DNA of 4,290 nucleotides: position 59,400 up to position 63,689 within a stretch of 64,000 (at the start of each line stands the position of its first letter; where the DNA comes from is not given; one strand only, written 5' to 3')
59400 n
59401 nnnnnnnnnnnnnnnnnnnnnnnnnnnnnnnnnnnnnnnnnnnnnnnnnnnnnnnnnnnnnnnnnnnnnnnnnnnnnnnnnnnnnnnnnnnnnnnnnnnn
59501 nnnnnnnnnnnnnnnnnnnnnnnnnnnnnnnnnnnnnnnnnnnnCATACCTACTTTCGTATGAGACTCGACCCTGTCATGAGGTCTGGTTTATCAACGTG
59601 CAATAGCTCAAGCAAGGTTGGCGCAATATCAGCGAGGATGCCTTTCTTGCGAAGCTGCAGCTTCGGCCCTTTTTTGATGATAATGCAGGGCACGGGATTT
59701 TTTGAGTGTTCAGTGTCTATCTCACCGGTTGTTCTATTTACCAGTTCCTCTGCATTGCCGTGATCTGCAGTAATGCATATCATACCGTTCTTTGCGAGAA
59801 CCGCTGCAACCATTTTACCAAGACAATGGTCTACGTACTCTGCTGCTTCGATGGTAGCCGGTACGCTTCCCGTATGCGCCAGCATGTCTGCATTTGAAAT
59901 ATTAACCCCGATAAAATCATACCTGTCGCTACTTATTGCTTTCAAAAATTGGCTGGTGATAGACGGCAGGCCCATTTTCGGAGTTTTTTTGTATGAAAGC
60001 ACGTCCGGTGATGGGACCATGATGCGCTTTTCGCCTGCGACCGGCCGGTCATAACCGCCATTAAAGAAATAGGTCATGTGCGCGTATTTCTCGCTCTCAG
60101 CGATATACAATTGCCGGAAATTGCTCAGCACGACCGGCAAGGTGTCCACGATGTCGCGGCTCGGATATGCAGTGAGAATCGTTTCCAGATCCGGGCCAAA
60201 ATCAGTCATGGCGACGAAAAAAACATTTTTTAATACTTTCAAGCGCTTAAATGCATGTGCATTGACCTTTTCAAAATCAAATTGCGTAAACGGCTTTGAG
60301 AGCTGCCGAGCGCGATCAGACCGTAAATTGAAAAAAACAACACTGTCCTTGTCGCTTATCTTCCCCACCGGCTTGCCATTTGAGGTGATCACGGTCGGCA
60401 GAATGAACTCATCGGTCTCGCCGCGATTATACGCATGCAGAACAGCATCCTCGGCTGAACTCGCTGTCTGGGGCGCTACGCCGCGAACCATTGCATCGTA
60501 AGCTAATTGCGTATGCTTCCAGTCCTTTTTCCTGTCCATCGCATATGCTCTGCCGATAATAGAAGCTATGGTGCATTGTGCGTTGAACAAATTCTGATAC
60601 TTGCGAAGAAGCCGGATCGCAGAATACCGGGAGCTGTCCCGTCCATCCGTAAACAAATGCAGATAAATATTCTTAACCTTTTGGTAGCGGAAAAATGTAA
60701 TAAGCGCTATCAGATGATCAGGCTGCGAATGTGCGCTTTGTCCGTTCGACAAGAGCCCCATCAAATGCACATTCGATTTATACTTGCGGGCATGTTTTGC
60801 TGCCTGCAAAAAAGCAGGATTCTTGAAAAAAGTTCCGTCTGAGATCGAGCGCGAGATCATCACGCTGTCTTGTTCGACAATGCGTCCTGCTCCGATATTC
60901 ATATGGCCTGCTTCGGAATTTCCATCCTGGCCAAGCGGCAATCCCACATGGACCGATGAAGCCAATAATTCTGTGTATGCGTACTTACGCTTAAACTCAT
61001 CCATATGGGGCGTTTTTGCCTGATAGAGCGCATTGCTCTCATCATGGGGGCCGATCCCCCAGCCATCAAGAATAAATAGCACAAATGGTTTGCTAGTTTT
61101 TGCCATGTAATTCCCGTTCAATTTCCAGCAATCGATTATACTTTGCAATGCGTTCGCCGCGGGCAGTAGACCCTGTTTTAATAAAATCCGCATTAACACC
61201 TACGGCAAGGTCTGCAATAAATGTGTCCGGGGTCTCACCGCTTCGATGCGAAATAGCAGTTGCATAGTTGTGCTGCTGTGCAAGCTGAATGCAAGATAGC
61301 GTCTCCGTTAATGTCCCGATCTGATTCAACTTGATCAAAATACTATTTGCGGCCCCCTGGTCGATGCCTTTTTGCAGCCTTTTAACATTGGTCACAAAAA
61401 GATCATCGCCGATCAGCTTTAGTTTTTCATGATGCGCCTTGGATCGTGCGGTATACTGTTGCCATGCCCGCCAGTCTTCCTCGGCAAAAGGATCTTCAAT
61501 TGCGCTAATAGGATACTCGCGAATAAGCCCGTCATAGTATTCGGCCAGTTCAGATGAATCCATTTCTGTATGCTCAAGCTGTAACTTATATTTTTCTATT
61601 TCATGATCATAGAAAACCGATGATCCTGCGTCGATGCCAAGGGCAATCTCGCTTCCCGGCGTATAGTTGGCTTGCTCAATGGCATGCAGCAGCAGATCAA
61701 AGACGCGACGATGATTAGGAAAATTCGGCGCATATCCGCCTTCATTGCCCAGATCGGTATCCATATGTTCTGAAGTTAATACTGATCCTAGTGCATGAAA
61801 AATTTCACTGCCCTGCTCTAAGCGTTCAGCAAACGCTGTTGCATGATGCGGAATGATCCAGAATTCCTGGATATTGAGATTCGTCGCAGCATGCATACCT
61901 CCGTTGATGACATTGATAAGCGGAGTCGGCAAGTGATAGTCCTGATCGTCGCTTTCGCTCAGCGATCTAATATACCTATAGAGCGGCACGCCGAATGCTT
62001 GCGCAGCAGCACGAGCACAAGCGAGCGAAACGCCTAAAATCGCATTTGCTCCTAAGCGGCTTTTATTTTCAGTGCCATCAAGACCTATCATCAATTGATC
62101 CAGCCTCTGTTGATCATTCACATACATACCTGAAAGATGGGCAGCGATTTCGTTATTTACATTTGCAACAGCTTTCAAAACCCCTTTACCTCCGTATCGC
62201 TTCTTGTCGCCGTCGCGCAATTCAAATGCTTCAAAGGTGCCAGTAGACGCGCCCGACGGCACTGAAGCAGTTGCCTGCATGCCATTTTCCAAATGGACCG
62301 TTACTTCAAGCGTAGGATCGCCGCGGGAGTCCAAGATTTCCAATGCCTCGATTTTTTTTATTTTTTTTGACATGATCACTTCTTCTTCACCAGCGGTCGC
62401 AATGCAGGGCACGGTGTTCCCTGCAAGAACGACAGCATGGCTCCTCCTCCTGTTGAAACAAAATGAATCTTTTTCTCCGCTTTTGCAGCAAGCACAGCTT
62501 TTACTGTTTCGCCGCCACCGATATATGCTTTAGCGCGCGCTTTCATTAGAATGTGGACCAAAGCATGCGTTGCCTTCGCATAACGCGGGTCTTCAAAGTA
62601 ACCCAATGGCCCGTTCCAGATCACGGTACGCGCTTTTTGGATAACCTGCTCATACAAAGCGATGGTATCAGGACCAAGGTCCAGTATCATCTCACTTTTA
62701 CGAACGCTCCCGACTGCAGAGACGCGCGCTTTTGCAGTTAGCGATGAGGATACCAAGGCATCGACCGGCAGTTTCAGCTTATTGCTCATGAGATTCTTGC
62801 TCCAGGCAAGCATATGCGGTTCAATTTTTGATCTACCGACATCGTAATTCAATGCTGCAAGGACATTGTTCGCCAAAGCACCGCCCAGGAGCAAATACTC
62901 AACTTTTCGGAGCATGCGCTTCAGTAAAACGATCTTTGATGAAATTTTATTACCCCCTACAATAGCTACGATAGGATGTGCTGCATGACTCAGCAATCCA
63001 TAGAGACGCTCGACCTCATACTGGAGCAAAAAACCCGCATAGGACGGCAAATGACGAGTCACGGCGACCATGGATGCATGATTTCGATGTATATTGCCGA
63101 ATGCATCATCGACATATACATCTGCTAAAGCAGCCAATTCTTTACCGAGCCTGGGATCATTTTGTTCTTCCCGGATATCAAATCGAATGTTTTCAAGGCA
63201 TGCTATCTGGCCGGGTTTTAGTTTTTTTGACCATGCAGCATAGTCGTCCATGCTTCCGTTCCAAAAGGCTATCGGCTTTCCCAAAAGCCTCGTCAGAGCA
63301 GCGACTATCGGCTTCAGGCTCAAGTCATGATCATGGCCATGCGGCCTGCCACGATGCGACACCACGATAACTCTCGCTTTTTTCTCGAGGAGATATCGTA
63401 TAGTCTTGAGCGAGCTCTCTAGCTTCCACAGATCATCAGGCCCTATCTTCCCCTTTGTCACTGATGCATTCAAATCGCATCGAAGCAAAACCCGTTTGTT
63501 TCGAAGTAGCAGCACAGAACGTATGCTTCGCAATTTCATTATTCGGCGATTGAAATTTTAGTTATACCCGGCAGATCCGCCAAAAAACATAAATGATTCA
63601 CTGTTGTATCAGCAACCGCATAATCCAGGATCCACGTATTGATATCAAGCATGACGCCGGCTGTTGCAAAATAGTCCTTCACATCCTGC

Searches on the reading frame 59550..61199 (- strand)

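Call 46: search_protein_families(library=pfam, proteins=[window:59550-61199:-], max_evalue=0.00001)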
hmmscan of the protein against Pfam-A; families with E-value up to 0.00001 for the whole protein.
window:59550-61199:- (549 aa): 2 families
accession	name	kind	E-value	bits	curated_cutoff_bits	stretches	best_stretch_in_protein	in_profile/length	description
PF01676.23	Metalloenzyme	-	1.1e-67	228.7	24.3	1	37-536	1-251/252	Metalloenzyme superfamily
PF06415.18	iPGM_N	-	1.6e-65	221.1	27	1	115-334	1-215/217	BPG-independent PGAM N-terminus (iPGM_N)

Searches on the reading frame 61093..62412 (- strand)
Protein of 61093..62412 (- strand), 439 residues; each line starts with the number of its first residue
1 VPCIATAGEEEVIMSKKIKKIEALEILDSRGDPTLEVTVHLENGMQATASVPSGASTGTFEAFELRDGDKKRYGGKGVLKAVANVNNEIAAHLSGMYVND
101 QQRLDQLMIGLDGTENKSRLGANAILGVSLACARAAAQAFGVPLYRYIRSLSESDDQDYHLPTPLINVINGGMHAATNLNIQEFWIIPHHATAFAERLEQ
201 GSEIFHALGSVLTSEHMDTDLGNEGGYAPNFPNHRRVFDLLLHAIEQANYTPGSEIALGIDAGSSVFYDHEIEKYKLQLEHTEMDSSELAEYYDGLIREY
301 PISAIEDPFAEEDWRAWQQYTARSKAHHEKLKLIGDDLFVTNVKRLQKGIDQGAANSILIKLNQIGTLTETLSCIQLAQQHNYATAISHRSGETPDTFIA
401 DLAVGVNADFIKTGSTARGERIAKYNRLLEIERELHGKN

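Call 74: search_protein_families(library=pfam, proteins=[window:61093-62412:-], max_evalue=0.001)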
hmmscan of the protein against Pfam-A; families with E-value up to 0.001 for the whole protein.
window:61093-62412:- (439 aa): 3 families
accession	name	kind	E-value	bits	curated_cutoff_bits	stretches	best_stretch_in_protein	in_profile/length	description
PF00113.28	Enolase_C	-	4.3e-99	332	21.5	1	159-436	2-282/296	Enolase, C-terminal TIM barrel domain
PF03952.21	Enolase_N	-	2.3e-58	196.5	35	1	18-148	1-131/131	Enolase, N-terminal domain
PF13378.12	MR_MLE_C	-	1.1e-05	25.7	29.4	1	294-404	65-167/219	Enolase C-terminal domain-like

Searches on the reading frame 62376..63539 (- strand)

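Call 74: search_protein_families(library=pfam, proteins=[window:62376-63539:-], max_evalue=0.001)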
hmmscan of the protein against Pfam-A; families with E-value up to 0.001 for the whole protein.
window:62376-63539:- (387 aa): 1 family
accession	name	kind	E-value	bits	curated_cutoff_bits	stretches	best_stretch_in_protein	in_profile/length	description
PF00162.24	PGK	-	7.4e-114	381.1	27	1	12-374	6-378/379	Phosphoglycerate kinase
